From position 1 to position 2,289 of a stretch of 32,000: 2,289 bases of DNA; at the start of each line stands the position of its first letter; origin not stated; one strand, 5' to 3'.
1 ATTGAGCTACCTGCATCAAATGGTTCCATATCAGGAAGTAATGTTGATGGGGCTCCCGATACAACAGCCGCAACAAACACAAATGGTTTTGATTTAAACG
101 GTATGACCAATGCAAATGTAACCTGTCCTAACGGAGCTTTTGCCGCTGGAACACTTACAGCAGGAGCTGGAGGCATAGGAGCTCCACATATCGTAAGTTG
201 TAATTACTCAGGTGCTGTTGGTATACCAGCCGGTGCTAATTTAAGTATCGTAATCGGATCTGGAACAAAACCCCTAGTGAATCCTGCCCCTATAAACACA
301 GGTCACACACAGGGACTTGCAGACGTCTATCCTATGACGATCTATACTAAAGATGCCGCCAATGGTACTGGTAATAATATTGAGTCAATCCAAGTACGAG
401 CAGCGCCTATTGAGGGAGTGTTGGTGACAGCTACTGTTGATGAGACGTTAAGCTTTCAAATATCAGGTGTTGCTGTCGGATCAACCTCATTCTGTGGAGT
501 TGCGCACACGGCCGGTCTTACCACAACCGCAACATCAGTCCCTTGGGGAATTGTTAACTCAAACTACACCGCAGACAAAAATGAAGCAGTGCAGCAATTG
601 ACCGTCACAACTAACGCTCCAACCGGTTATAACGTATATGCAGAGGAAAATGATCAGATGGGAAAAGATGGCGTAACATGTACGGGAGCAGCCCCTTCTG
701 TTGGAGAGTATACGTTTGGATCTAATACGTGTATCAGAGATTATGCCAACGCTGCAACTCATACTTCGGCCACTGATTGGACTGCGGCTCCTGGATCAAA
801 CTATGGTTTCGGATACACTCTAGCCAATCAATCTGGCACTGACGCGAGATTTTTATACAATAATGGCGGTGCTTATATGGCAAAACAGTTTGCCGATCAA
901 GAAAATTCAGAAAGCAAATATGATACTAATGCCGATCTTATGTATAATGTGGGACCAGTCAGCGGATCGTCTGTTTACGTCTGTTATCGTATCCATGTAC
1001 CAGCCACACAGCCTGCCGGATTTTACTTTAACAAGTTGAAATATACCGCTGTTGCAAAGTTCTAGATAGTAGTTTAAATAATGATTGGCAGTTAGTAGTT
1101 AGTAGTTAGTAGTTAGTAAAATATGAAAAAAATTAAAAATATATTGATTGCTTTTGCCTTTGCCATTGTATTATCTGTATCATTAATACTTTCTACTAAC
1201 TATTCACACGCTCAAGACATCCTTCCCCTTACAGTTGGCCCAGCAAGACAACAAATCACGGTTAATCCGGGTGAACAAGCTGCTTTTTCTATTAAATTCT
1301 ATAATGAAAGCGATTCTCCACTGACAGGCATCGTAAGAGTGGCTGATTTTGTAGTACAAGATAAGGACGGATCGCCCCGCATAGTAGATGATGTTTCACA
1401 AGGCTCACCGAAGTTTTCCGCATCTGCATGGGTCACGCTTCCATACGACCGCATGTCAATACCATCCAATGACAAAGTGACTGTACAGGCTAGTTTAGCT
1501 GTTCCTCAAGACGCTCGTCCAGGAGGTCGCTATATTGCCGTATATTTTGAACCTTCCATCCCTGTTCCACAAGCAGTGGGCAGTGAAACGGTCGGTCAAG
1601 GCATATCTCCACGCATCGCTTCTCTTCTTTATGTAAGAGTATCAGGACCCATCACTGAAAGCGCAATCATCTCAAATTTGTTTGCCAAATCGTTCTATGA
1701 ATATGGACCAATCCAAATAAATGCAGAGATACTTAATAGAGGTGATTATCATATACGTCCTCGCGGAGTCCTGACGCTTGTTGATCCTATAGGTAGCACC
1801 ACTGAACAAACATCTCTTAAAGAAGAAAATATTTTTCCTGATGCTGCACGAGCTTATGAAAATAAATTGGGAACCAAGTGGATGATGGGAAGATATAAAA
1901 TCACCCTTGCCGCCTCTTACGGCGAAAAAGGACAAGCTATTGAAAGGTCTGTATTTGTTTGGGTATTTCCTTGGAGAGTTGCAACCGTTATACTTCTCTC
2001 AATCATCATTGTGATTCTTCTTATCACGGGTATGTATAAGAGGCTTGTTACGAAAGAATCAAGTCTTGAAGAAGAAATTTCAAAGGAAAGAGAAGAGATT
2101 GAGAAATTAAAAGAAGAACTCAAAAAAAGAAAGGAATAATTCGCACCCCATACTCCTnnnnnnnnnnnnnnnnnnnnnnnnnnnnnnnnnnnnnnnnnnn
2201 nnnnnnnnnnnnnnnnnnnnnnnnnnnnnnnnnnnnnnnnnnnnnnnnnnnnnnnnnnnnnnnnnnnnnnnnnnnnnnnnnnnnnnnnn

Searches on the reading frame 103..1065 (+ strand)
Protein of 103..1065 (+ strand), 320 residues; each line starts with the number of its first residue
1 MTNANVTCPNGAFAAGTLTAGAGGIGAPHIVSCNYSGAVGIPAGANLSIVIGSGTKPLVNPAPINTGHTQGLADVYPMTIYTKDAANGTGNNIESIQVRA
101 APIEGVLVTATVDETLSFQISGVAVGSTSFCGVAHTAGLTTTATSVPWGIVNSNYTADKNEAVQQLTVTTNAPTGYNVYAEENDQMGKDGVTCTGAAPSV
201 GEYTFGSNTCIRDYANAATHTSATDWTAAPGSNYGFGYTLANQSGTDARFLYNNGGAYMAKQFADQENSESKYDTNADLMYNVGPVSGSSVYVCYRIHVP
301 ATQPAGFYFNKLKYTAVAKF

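Call 90: find_encoding_contigs(protein=window:103-1065:+, flank=10000, max_places=1)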
Protein window:103-1065:+ (320 aa): no gene with exactly this product is on record in the collection.
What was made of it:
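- Tried and rejected: The first gene's product was not on record (call 90).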

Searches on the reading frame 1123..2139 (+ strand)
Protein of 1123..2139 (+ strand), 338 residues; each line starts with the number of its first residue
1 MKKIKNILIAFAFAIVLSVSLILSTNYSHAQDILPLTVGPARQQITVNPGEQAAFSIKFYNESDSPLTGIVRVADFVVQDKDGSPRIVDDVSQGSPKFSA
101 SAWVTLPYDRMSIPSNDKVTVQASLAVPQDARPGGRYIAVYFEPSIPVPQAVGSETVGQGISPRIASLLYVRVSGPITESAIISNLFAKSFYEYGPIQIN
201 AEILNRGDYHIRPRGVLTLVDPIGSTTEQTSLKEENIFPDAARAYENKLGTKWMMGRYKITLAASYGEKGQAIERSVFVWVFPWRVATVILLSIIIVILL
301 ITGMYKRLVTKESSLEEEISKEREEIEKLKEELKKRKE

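Call 91: find_encoding_contigs(protein=window:1123-2139:+, flank=10000, max_places=1)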
Protein window:1123-2139:+ (338 aa): 24 contigs read that carry it; 1 place shown.
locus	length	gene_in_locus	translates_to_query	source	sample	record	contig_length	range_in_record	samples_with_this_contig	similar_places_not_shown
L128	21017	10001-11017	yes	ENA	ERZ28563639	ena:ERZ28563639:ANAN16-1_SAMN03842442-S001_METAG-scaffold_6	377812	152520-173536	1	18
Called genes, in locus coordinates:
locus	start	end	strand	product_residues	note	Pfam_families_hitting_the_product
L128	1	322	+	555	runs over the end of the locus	-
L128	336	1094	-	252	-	PF00687:Ribosomal_L1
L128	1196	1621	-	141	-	PF03946:Ribosomal_L11_N, PF00298:Ribosomal_L11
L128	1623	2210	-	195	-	PF02357:NusG, PF00467:KOW (weak)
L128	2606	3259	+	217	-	-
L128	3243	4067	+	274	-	-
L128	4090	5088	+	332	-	-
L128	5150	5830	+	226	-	PF10531:SLBB (weak), PF12836:HHH_3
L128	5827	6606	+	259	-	PF03772:Competence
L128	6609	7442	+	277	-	PF00753:Lactamase_B (faint)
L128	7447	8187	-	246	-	PF20803:PaaX_M, PF08223:PaaX_C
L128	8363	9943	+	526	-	-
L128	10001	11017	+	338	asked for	-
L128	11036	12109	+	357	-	-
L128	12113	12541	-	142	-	PF02369:Big_1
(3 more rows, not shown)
